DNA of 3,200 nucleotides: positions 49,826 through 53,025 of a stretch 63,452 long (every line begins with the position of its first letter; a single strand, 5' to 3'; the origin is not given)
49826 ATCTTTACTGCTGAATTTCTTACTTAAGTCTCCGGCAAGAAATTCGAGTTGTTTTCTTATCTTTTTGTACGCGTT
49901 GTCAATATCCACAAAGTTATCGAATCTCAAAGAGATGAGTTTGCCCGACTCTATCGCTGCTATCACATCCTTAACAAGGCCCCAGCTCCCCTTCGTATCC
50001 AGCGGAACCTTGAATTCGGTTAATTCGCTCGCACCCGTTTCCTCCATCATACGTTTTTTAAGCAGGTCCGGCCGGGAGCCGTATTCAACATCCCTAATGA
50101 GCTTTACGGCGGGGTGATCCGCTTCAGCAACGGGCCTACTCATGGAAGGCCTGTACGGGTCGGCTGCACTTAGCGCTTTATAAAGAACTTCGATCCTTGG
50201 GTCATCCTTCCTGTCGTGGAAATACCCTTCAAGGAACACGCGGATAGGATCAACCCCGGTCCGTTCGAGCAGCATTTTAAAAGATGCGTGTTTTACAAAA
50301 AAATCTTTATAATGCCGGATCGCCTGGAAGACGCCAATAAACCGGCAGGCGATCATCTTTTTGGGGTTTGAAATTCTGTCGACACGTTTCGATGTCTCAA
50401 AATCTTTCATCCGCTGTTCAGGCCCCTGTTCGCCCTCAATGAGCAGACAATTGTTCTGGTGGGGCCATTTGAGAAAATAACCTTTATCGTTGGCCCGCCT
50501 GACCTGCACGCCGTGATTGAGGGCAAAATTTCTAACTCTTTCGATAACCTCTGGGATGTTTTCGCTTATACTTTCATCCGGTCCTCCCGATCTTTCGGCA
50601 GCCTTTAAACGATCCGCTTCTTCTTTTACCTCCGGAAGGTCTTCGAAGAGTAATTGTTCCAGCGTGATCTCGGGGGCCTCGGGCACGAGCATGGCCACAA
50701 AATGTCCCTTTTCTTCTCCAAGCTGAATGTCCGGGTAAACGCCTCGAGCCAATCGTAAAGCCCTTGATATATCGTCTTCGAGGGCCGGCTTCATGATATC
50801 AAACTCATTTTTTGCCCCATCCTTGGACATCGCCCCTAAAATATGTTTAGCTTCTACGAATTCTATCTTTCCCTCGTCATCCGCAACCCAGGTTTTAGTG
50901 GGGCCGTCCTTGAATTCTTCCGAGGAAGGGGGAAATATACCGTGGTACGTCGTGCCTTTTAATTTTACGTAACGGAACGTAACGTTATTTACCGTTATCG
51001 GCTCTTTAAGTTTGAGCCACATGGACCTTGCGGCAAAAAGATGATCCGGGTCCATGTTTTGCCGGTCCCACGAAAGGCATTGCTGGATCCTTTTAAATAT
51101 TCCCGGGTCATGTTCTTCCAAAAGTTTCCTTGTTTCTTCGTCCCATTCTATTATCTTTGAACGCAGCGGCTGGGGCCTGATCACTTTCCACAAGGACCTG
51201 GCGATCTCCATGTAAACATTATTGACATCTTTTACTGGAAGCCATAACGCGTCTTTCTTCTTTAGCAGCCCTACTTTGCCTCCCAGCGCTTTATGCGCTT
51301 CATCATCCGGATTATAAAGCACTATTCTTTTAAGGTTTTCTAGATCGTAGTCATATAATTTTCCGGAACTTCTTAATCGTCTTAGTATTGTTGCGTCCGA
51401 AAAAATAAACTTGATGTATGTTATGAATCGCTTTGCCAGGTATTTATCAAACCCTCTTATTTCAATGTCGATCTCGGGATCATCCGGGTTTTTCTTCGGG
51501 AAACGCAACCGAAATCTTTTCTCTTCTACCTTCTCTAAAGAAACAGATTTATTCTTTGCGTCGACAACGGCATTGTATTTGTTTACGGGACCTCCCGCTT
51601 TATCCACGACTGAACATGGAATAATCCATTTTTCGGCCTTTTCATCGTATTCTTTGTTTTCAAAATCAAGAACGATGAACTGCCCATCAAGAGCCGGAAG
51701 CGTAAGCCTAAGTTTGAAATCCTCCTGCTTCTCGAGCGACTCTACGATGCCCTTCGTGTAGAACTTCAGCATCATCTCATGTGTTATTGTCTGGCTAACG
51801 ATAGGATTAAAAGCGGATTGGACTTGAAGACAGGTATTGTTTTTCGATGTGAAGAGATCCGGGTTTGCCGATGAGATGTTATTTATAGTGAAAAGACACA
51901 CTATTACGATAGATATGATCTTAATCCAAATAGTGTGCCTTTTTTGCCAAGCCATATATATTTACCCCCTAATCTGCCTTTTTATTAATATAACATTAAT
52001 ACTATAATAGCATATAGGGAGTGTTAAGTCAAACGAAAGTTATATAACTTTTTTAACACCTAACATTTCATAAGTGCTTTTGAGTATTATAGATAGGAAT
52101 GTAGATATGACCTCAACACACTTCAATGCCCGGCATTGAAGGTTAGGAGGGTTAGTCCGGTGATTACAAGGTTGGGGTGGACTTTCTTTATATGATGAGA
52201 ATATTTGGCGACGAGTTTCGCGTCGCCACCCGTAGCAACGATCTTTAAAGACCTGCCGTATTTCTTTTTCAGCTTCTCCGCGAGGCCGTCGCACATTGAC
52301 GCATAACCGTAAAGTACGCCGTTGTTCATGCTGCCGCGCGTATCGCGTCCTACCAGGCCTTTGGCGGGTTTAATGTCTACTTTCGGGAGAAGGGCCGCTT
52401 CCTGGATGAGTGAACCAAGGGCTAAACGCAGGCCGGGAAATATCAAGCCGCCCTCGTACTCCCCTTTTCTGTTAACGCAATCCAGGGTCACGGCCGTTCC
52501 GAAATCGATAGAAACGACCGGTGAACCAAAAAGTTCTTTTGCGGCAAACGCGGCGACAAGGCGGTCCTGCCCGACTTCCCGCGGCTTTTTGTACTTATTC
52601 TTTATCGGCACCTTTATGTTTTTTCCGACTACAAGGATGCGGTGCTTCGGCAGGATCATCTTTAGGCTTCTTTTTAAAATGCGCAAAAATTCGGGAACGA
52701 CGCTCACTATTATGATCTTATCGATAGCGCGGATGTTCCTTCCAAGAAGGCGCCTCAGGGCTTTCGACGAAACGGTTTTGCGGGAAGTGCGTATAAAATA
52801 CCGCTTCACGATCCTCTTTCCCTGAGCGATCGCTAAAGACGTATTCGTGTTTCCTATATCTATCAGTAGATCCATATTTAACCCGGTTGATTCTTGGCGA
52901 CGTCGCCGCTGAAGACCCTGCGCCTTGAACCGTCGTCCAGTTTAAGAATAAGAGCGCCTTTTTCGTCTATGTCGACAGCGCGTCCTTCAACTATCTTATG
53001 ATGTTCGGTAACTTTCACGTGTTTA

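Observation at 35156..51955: Giant 5,599-aa membrane-anchored mosaic protein combining protease, kinase, ATPase, nucleotidyltransferase and glycosidase-like modules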

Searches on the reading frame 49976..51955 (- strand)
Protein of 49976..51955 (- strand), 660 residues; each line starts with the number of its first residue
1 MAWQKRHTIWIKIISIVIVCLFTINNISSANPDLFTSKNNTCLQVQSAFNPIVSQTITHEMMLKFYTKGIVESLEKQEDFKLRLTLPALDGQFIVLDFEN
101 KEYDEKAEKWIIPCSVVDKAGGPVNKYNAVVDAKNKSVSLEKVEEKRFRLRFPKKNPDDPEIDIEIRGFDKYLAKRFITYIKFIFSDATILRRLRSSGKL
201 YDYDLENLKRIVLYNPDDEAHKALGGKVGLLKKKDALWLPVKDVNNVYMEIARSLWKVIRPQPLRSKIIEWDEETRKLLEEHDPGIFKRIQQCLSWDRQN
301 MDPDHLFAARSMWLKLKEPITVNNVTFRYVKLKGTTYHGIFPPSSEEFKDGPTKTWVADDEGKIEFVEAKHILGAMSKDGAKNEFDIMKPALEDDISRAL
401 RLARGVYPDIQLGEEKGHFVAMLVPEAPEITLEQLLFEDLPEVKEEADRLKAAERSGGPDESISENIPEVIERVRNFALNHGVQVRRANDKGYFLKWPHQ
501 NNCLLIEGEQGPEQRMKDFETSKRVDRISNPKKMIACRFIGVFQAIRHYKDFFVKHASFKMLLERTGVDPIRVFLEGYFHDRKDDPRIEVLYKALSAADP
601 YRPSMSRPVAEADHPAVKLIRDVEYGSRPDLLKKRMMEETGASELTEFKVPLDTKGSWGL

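Call 91: predict_structure(alignment_id=A7)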
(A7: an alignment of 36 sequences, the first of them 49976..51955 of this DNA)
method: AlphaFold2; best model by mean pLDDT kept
length: 660 residues; sequences in the alignment: 36
mean_pLDDT: 86.9   pTM: 0.76
mean pLDDT of the five models: 86.9, 85.6, 85.4, 84.6, 83.0
residues with pLDDT >= 90: 370; 70-90: 226; 50-70: 44; < 50: 20
segments of 3 or more residues with pLDDT < 50: 1-3, 38-52
pLDDT, mean of each block of 10 residues (from residue 1): 60 89 77 52 39 75 96 92 93 94 95 92 88 94 80 78 90 86 86 77 76 90 86 87 89 86 95 98 96 91 77 93 92 92 92 91 93 96 97 95 98 97 81 82 89 89 88 94 97 95 86 91 96 96 94 91 93 96 93 77 74 91 86 77 78 57
secondary structure, 60 per line:
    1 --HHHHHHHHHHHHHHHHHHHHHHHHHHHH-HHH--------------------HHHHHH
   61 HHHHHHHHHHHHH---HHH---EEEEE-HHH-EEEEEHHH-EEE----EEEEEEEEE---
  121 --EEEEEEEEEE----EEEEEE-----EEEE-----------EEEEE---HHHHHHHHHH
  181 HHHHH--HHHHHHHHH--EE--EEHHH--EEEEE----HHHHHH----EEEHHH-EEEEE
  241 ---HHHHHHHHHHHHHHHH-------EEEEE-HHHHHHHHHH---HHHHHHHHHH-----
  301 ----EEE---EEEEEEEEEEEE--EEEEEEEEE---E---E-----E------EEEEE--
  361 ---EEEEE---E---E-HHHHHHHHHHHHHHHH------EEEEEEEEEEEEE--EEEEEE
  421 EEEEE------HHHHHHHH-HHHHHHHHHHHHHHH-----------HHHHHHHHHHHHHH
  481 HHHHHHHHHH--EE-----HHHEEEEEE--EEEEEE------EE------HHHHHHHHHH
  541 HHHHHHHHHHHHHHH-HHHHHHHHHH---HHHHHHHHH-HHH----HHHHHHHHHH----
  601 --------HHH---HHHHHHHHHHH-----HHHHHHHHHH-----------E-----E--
elements in order: H3-30 H55-73 E83-87 E93-97 E102-104 E109-117 E123-132 E137-142 E148-151 E163-167 H171-185 H188-196 E210-214 H219-224 E229-231 E236-240 H244-259 E267-271 H273-282 H286-295 E305-307 E311-322 E325-333 E354-358 E364-368 H378-393 E400-412 E415-425 H432-439 H441-455 H467-490 E503-508 E511-516 H531-555 H557-566 H570-578 H587-596 H615-625 H631-640

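Call 94: fold_search(model_id=the predicted structure, library=pdb)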
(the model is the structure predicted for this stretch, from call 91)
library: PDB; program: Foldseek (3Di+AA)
matches with E <= 10: 988; with E <= 0.001: 17
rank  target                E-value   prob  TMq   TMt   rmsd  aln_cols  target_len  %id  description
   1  6iii                  3.0e-05  1.00  0.23  0.31  17.9       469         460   12  Crystal structure of an uncharacterized protein (released 2019-10-09)
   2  6k20                  8.2e-05  1.00  0.25  0.33  11.6       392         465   12  Structure of Apo YdiU (released 2020-05-13)
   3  6lna_A                9.6e-05  1.00  0.25  0.34  10.8       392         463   11  YdiU complex with AMPNPP and Mn2+ (released 2020-12-30)
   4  6dfl_A                1.0e-04  1.00  0.21  0.46   9.0       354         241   10  WaaP in complex with acyl carrier protein (released 2019-04-03)
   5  6lna_B                1.0e-04  1.00  0.23  0.31  11.9       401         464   11  YdiU complex with AMPNPP and Mn2+ (released 2020-12-30)
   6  6eac_A                1.4e-04  1.00  0.22  0.29  12.1       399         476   10  Pseudomonas syringae SelO (released 2018-10-03)
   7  4ww7_A                3.1e-04  1.00  0.22  0.53  12.1       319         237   11  Crystal structure of binary complex Bud32-Cgi121 in complex with AMP (released 2015-03-18)
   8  4ww5_A                4.0e-04  1.00  0.23  0.57   7.5       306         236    9  Crystal structure of binary complex Bud32-Cgi121 in complex with AMPP (released 2015-03-18)
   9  9jyn                  4.5e-04  1.00  0.25  0.32  11.7       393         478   12  YdiU complexed with NAD (released 2026-01-14)
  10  6eac_C                4.7e-04  1.00  0.25  0.33  10.8       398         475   10  Pseudomonas syringae SelO (released 2018-10-03)
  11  6wqx_C                6.2e-04  1.00  0.20  0.49  10.7       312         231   12  Human PRPK-TPRKB complex (released 2021-02-17)
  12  9jym                  6.2e-04  1.00  0.25  0.33  11.6       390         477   12  YdiU complexed with NAD and Mn2+ (released 2026-01-14)
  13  7sza_A                7.3e-04  1.00  0.22  0.54   9.8       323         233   11  Crystal Structure Analysis of human PRPK complex with a compound (released 2023-01-25)
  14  3en9_B                7.7e-04  0.96  0.20  0.25  21.5       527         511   11  Structure of the Methanococcus jannaschii KAE1-BUD32 fusion protein (released 2008-11-04)
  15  4ww9_A                8.5e-04  1.00  0.22  0.53  12.2       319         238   11  Crystal structure of binary complex Bud32-Cgi121 in complex with ADP (released 2015-03-18)
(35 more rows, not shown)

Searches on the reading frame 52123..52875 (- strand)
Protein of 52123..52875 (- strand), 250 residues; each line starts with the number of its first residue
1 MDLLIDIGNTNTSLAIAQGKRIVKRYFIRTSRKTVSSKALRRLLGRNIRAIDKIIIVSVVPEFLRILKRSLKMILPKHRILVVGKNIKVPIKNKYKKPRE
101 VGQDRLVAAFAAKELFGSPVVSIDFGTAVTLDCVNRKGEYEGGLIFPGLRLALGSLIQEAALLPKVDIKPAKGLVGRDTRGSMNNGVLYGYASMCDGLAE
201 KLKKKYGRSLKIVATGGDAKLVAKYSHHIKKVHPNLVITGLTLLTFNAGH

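Call 8: find_encoding_contigs(protein=window:52123-52875:-, flank=10000, max_places=6)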
Protein window:52123-52875:- (250 aa): 5 contigs read that carry it; 5 places shown.
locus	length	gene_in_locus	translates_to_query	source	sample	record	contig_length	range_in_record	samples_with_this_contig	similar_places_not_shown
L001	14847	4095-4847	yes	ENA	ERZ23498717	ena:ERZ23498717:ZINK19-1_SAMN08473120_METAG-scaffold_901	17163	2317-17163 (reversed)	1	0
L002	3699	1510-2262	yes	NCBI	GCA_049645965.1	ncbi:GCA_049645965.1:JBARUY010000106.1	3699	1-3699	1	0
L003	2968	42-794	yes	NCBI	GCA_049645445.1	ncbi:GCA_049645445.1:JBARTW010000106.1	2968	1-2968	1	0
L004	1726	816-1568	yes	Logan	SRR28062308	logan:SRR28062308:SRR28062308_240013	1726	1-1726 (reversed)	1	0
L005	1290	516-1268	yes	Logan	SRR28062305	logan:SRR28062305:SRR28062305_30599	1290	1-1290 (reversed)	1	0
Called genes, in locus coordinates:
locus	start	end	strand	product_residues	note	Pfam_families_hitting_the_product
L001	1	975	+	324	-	?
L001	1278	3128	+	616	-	PF17757:UvrB_inter, PF27431:UvrB_3rd, PF00271:Helicase_C, PF12344:UvrB, PF02151:UVR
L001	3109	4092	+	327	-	PF08279:HTH_11, PF13412:HTH_24 (weak), PF03099:BPL_LplA_LipB, PF16917:BPL_LplA_LipB_2, PF02237:BPL_C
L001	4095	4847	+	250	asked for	PF03309:Pan_kinase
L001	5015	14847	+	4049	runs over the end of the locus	?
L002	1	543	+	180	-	PF00271:Helicase_C, PF12344:UvrB, PF02151:UVR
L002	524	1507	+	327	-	PF08279:HTH_11, PF13412:HTH_24 (weak), PF03099:BPL_LplA_LipB, PF16917:BPL_LplA_LipB_2, PF02237:BPL_C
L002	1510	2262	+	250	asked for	PF03309:Pan_kinase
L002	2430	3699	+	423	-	?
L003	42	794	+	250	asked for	PF03309:Pan_kinase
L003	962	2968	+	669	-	?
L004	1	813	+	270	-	?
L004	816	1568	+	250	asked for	PF03309:Pan_kinase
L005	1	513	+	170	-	?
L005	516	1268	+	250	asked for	PF03309:Pan_kinase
